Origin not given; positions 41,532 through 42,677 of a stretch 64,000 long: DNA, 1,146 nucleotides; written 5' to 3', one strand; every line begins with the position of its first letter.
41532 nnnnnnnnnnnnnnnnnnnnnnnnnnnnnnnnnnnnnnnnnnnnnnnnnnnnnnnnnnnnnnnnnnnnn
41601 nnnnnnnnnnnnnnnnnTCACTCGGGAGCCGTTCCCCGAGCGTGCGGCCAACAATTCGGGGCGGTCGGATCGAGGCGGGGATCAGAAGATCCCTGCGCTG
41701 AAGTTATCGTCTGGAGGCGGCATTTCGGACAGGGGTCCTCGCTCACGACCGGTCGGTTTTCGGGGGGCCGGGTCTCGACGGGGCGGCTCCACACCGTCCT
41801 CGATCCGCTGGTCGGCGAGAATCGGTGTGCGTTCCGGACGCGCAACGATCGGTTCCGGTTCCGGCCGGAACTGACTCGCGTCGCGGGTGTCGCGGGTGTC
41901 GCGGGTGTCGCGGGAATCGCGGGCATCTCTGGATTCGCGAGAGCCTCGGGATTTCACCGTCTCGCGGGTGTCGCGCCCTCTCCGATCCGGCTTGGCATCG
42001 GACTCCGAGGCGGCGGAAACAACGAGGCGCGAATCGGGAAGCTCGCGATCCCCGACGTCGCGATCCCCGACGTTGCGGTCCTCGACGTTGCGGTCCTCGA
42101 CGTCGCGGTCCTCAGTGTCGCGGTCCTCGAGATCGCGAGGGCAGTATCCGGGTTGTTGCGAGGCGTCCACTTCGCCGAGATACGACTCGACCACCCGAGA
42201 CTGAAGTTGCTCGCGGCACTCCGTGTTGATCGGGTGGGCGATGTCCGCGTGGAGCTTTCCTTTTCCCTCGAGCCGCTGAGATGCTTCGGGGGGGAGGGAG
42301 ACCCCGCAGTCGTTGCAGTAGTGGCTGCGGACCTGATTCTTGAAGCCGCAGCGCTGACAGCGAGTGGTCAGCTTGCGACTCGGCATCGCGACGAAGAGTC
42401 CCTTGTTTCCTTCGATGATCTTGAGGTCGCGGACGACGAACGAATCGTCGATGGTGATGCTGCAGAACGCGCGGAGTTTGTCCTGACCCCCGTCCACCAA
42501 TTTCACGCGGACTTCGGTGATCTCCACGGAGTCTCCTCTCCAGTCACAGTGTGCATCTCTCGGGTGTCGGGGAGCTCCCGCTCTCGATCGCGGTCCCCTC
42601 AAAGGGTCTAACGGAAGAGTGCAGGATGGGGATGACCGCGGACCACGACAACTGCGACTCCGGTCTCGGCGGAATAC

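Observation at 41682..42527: SpoVG homolog with an inserted zinc ribbon and a long repeat-encoded charged tail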

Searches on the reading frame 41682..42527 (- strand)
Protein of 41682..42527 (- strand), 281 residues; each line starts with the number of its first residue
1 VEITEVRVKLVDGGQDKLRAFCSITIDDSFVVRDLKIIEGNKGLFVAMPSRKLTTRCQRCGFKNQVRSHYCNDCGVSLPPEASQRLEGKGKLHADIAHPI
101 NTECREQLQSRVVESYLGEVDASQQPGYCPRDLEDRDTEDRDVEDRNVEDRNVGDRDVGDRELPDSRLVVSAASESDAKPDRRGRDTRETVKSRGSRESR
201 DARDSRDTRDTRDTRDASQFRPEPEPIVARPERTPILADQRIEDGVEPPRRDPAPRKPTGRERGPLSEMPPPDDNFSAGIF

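Call 5: search_protein_families(library=pfam, proteins=[window:41682-42527:-], max_evalue=1)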
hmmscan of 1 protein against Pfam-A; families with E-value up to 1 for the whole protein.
window:41682-42527:- (281 aa): 7 families
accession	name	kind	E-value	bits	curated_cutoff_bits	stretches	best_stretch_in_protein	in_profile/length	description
PF04026.17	SpoVG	-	5.1e-28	97.5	29.6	1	1-116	1-80/82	SpoVG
PF12773.13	DZR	-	0.0019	18.8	27.3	1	57-79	1-23/45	Double zinc ribbon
PF07282.18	Cas12f1-like_TNB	-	0.029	15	26.3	1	49-77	23-49/60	Cas12f1-like, TNB domain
PF17032.10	Zn_ribbon_15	-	0.056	14.7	28.9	1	50-75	51-73/73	zinc-ribbon family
PF13240.11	Zn_Ribbon_1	-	0.073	13.3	25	1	57-75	2-20/23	zinc-ribbon domain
PF13917.11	zf-CCHC_3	-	0.41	11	27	0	54-64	4-14/41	Zinc knuckle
PF21326.4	KDM6_GATAL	-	0.9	9.9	27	0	67-76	8-17/59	KDM6, GATA-like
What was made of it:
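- On SpoVG (Pfam PF04026): 97.5 bits against 29.6; profile positions 1-80 of 82 are covered (call 5).
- On RanBP2-type zinc finger (PF00641): The window protein gave no PF00641 hit at E<=1 (call 5).
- On Double zinc ribbon DZR (PF12773): 18.8 bits against 27.3, and only profile positions 1-23 of 45 are matched, which is one ribbon rather than two (call 5).
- Checked: Pfam SpoVG PF04026 scores 97.5 bits against a cut-off of 29.6; residues 1-116 cover profile positions 1-80 of 82, which means an insertion of about 35 aa (call 5).
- SpoVG membership: Pfam 97.5 bits (call 5). The window protein itself gave no Pfam Zn_ribbon_RanBP hit at E<=1, and its DZR score of 18.8 bits is below the 27.3 cut-off (call 5).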

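Call 6: search_protein_families(library=ncbifam, proteins=[window:41682-42527:-], max_evalue=1)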
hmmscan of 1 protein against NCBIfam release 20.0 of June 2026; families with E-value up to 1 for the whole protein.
window:41682-42527:- (281 aa): 3 families
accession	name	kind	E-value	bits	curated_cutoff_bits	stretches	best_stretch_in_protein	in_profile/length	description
NF009749.0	PRK13259.1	equivalog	5.4e-26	90.5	108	2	1-54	1-53/96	septation regulator SpoVG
NF011149.0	PRK14559.1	equivalog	0.015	14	374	1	57-114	4-61/642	serine/threonine phosphatase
NF003214.0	PRK04179.1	equivalog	0.017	15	71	1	53-75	16-39/62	50S ribosomal protein L37e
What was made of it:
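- On NCBIfam NF009749 'septation regulator SpoVG' (equivalog): 90.5 bits against 108, with the match split into two stretches by the insert (call 6).
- Closest known: Canonical SpoVG. Different: The score is below the NCBIfam equivalog cut-off (90.5 against 108, call 6).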

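Call 16: list_cluster_members(proteins=[window:41685-42527:-, window:41685-42527:-])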
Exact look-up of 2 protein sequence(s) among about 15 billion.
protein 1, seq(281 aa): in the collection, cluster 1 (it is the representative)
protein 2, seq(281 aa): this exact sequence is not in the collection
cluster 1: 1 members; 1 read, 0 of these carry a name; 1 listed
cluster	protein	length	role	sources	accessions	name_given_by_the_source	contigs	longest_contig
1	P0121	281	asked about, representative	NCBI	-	-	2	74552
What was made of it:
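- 41682..42527 (-): spoVG gene (281 aa plus TGA stop), GTG start. The exact protein is on record as P0121 (call 16).
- The same 281-aa product is on record on two contigs (call 16).
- Tried and rejected: The exact protein forms a one-member cluster (call 16).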

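Call 18: find_encoding_contigs(protein=P0121, flank=8000, max_places=6)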
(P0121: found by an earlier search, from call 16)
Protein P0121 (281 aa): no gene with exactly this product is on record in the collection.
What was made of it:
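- Tried and rejected: No encoding contig was retrievable (call 18).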

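Call 23: find_related_loci(query=A1, collection=genome_contigs, flank=4000)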
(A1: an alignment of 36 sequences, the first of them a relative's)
Query A1 (281 aa) in genome_contigs; peptide patterns used: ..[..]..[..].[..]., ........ (x = any residue, [..] = any of these).
600 stretches matched a pattern (row limit reached: there are more); 599 encode a relative of the query (tblastn E <= 1e-3); the best 80 are kept; 80 distinct loci.
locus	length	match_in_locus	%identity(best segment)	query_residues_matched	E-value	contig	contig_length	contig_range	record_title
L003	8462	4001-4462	57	1-152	2e-52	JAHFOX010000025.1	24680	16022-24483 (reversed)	MAG: Planctomycetota bacterium isolate nzgw513 NODE_550_length_24681_cov_6.432899, whole genome shotgun sequence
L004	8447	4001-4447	56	1-149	8e-52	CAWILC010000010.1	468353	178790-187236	MAG: Pirellulaceae bacterium isolate MFD03250.bin.2.27 genome assembly, contig: contig_29867, whole genome shotgun seque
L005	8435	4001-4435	59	1-147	5e-52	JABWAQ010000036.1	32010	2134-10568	MAG: Candidatus Brocadia sp. isolate MAG_8 scaffold_1220, whole genome shotgun sequence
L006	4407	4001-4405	58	1-134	1e-51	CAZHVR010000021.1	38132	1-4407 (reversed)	MAG TPA_asm: uncultured Pirellulales bacterium isolate SRP214966_co1_443 genome assembly, contig: NODE_1446_length_38132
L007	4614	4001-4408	59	1-135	2e-51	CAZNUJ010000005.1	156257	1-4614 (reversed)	MAG TPA_asm: uncultured Planctomycetaceae bacterium isolate SRP290908_co1_125 genome assembly, contig: NODE_76_length_15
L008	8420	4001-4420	56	1-139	2e-51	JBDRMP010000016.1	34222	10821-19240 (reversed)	MAG: Planctomycetota bacterium isolate MEGAHIT-group-1.835 k141_12439861, whole genome shotgun sequence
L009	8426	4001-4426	58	1-139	4e-51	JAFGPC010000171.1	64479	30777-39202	MAG: Sedimentisphaerales bacterium isolate Zod_Metabat.67 k87_10487106, whole genome shotgun sequence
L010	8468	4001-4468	54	1-159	5e-51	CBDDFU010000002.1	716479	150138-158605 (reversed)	MAG: Pirellulales bacterium isolate 6e7ebcb4-9be1-4cbf-999d-007ef4825789 genome assembly, contig: contig_2, whole genome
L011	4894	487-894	57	1-135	8e-51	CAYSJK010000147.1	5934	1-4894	MAG TPA_asm: uncultured Pirellulales bacterium isolate binchicken_co196_472 genome assembly, contig: NODE_18232_length_5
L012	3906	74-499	56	1-143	9e-51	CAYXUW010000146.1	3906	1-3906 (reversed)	MAG TPA_asm: uncultured Pirellulales bacterium isolate binchicken_co178_121 genome assembly, contig: NODE_27040_length_3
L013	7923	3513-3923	60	1-137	2e-50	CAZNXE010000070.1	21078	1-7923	MAG TPA_asm: uncultured Planctomycetaceae bacterium isolate SRP215229_co1_182 genome assembly, contig: NODE_1413_length_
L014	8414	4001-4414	57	1-137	3e-50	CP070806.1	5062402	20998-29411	MAG: Phycisphaerales bacterium isolate bin1297 chromosome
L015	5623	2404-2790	58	1-128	3e-50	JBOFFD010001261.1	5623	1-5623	MAG: Planctomycetia bacterium isolate WFFMC_MAG_107 k139_854621_flag=0_multi=6.9581_len=5623, whole genome shotgun seque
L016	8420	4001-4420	54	1-139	3e-50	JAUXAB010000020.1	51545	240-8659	MAG: Phycisphaerae bacterium isolate CSMAG_2751 CSMAG_2751_k141_393169_length_51545_cov_32.9863, whole genome shotgun se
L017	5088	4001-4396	63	1-131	4e-50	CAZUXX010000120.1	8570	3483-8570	MAG TPA_asm: uncultured Planctomycetaceae bacterium isolate SRP268622_co1_129 genome assembly, contig: NODE_20021_length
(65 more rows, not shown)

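Call 26: find_related_loci(query=P0121, collection=metagenome_contigs, flank=3000)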
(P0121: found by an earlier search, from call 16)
Query P0121 (281 aa) in metagenome_contigs; peptide patterns used: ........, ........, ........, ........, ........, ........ (x = any residue, [..] = any of these).
421 stretches matched a pattern; 74 encode a relative of the query (tblastn E <= 1e-3); 74 distinct loci.
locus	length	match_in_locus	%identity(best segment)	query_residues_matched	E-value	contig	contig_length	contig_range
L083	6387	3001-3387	61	1-128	2e-50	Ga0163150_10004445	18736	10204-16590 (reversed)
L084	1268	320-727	60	1-135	5e-52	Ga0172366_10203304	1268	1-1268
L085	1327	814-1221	60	1-135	4e-49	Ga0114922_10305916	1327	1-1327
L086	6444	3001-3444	53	1-145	2e-46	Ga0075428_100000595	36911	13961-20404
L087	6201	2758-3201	53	1-145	2e-46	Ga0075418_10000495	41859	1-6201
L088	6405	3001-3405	61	1-134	3e-46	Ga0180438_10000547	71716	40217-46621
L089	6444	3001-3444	53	1-145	4e-46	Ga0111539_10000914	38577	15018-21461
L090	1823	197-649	54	1-148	1e-46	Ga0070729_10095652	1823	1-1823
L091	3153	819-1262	53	1-145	4e-46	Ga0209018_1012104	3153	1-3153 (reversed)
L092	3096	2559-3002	53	1-145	1e-45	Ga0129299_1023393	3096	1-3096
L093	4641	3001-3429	52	1-140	3e-42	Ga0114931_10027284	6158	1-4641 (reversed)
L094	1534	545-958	53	1-137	3e-43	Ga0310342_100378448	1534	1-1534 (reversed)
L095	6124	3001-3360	58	1-116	4e-41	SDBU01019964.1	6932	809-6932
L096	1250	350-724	53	1-119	7e-42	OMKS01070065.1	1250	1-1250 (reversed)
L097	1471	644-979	61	3-113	1e-40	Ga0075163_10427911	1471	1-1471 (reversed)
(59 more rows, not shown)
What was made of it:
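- Tried and rejected: The metagenome scan found nothing closer than 61% identity (call 26).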

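Call 27: predict_structure(alignment_id=A1)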
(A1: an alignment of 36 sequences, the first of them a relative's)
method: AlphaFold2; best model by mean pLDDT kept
length: 281 residues; sequences in the alignment: 36
mean_pLDDT: 67.2   pTM: 0.45
mean pLDDT of the five models: 67.2, 66.8, 65.6, 65.3, 64.8
residues with pLDDT >= 90: 72; 70-90: 38; 50-70: 101; < 50: 70
segments of 3 or more residues with pLDDT < 50: 88-94, 165-168, 170-175, 188-210, 214-218, 256-260
pLDDT, mean of each block of 10 residues (from residue 1): 92 86 90 91 87 82 87 92 55 48 87 96 95 57 54 55 51 47 47 45 44 48 61 56 58 53 56 60 49
secondary structure, 60 per line:
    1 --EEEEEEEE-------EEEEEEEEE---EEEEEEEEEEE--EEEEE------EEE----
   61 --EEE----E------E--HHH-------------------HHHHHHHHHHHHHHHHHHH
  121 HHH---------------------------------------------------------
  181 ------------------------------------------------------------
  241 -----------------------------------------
elements in order: E3-10 E18-26 E30-40 E43-47 E54-56 E63-65 H102-123
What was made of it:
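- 42369..42527 (-): SpoVG N-terminal beta-sheet part (aa 1-53), ending in AMPS-R51-K52. AlphaFold2 pLDDT is 86-92 for aa 1-50 and 82 for aa 51-60 (call 27).
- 42144..42248 (-): SpoVG C-terminal part (aa 94-128): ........, the specificity helix (TECREQ, aa 102-107) and the conserved QPGY. Helix 102-123 has pLDDT 87-96 (call 27).
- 41685..42143 (-): Disordered, charged C-terminal tail (aa 129-281): 26% acidic, 21% basic. Block-mean pLDDT is 44-61 (call 27).
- On SpoVG (Pfam PF04026): The AlphaFold2 core has block-mean pLDDT 82-96 (call 27).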

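Call 30: fold_search(model_id=the predicted structure, library=pdb)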
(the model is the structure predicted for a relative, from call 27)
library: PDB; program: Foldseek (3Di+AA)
matches with E <= 10: 167; with E <= 0.001: 10
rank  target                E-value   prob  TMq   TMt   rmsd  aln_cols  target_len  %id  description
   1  2i9z_B                1.8e-06  1.00  0.25  0.78   4.2       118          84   31  Structural Genomics, the Crystal structure of full-length SpoVG from Staphylococcus epidermidis ATCC 12228 (released 2006-10-10)
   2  2i9x_B                3.0e-06  1.00  0.24  0.76   4.7       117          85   31  Structural Genomics, the crystal structure of SpoVG conserved domain from Staphylococcus epidermidis ATCC 12228 (released 2006-10-03)
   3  2i9z_A                3.4e-06  1.00  0.24  0.73   4.3       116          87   32  Structural Genomics, the Crystal structure of full-length SpoVG from Staphylococcus epidermidis ATCC 12228 (released 2006-10-10)
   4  2ia9_C                4.6e-06  1.00  0.26  0.82   4.1       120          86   32  Structural Genomics, the crystal structure of SpoVG from Bacillus subtilis subsp. subtilis str. 168 (released 2006-10-17)
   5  2i9x_A                4.9e-06  1.00  0.25  0.76   5.0       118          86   31  Structural Genomics, the crystal structure of SpoVG conserved domain from Staphylococcus epidermidis ATCC 12228 (released 2006-10-03)
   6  2ia9_B                6.2e-06  1.00  0.26  0.69   4.6       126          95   32  Structural Genomics, the crystal structure of SpoVG from Bacillus subtilis subsp. subtilis str. 168 (released 2006-10-17)
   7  2ia9_A                8.9e-06  1.00  0.25  0.70   4.7       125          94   32  Structural Genomics, the crystal structure of SpoVG from Bacillus subtilis subsp. subtilis str. 168 (released 2006-10-17)
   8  2ia9_F                1.2e-05  1.00  0.26  0.77   2.5       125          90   31  Structural Genomics, the crystal structure of SpoVG from Bacillus subtilis subsp. subtilis str. 168 (released 2006-10-17)
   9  2ia9_D                2.5e-05  1.00  0.25  0.65   4.4       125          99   32  Structural Genomics, the crystal structure of SpoVG from Bacillus subtilis subsp. subtilis str. 168 (released 2006-10-17)
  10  2ia9_E                4.6e-05  1.00  0.25  0.79   3.6       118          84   30  Structural Genomics, the crystal structure of SpoVG from Bacillus subtilis subsp. subtilis str. 168 (released 2006-10-17)
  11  7r7j_A                2.4e-01  0.54  0.14  0.08   8.8        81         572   15  Crystal structure of RadD with ADP (released 2022-04-13)
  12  7r7j_B                4.7e-01  0.28  0.14  0.08   9.5        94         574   16  Crystal structure of RadD with ADP (released 2022-04-13)
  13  5af6_I                7.2e-01  0.99  0.10  0.91   0.6        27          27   22  Structure of Lys33-linked diUb bound to Trabid NZF1 (released 2015-03-25)
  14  7mnv_B                7.2e-01  0.98  0.10  0.66   1.4        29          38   34  Crystal Structure of the ZnF8 of Nucleoporin NUP358/RanBP2 in complex with Ran-GDP (released 2022-06-15)
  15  7pcv_A                7.2e-01  0.15  0.09  0.21  12.8        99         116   12  Crystal structure of RBM5 RRM1-zinc finger (released 2022-08-17)
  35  3g9y_A                2.2e+00  0.87  0.08  0.75   0.7        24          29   29  Crystal structure of the second zinc finger from ZRANB2/ZNF265 bound to 6 nt ssRNA sequence AGGUAA (released 2009-03-03)
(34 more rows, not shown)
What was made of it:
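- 42303..42359 (-): C4 zinc-finger core (aa 57-75), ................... = C-x2-C-x3-N-x6-C-x2-C-G. Foldseek superposes this piece on RanBP2/NZF zinc fingers at rmsd 0.5-0.9 A over 24-27 residues for most such matches (call 30).
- On SpoVG (Pfam PF04026): Foldseek matches 2ia9, 2i9z and 2i9x at E 2e-6 to 5e-5, with TM-score 0.65-0.82 normalised to the target (call 30).
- On RanBP2-type zinc finger (PF00641): Foldseek gives rmsd 0.5-0.9 A over 24-27 residues for most such matches, with probability up to 0.99 (call 30).
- Closest known: Canonical SpoVG. Same: Same fold, and about 31-32% identity in the structural alignments (call 30).
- The AlphaFold2 core has block-mean pLDDT 82-96 (call 27) and matches those SpoVG crystal structures with TM-score 0.65-0.82 normalised to the target (call 30). 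The best structural matches are protein-binding fingers: Trabid NZF1, Nup153 and RanBP2 fingers bound to Ran-GDP (call 30).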

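Call 36: search_protein_families(library=pfam, alignment_id=A1, max_evalue=0.1)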
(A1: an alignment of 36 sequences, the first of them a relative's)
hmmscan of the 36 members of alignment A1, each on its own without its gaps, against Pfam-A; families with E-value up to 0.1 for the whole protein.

A. member 1, P0121 (281 aa): 5 families
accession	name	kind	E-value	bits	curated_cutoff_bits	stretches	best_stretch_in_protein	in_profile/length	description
PF04026.17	SpoVG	-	5.1e-28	97.5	29.6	1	1-116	1-80/82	SpoVG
PF12773.13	DZR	-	0.0019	18.8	27.3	1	57-79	1-23/45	Double zinc ribbon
PF07282.18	Cas12f1-like_TNB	-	0.029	15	26.3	1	49-77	23-49/60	Cas12f1-like, TNB domain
PF17032.10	Zn_ribbon_15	-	0.056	14.7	28.9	0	50-75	51-73/73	zinc-ribbon family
PF13240.11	Zn_Ribbon_1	-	0.073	13.3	25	0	57-75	2-20/23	zinc-ribbon domain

B. families by the number of members that match (of 36 scanned): 34 families (the first 25 are shown)
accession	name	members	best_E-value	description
PF04026.17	SpoVG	36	5e-30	SpoVG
PF12773.13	DZR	36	4.8e-08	Double zinc ribbon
PF13240.11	Zn_Ribbon_1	34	9.1e-06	zinc-ribbon domain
PF24463.1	DUF7577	25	1.2e-05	Domain of unknown function (DUF7577)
PF17032.10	Zn_ribbon_15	23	0.0065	zinc-ribbon family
PF18912.6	DZR_2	18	0.012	Double zinc ribbon domain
PF13248.11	Zn_ribbon_3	17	0.00043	zinc-ribbon domain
PF00641.23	Zn_ribbon_RanBP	16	9.9e-06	Zn-finger in Ran binding protein and others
PF07282.18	Cas12f1-like_TNB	15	0.00011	Cas12f1-like, TNB domain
PF14803.11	Zn_ribbon_Nudix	15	0.0027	Nudix N-terminal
PF10122.14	Zn_ribbon_Com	10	0.00067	Mu-like prophage protein Com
PF07191.17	Zn_ribbon_6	8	0.017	Double zinc ribbon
PF01155.25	HypA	5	0.036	Hydrogenase/urease nickel incorporation, metallochaperone, hypA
PF08271.17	Zn_Ribbon_TF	3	0.0052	TFIIB zinc-binding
PF00684.25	DnaJ_CXXCXGXG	3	0.019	DnaJ central domain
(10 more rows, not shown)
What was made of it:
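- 42303..42359 (-): All 36 members of alignment A1 hit Pfam DZR and 16 hit Zn_ribbon_RanBP (call 36).
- On RanBP2-type zinc finger (PF00641): 16 of 36 homologues hit at E<=0.1, the best at 1e-5 (call 36).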
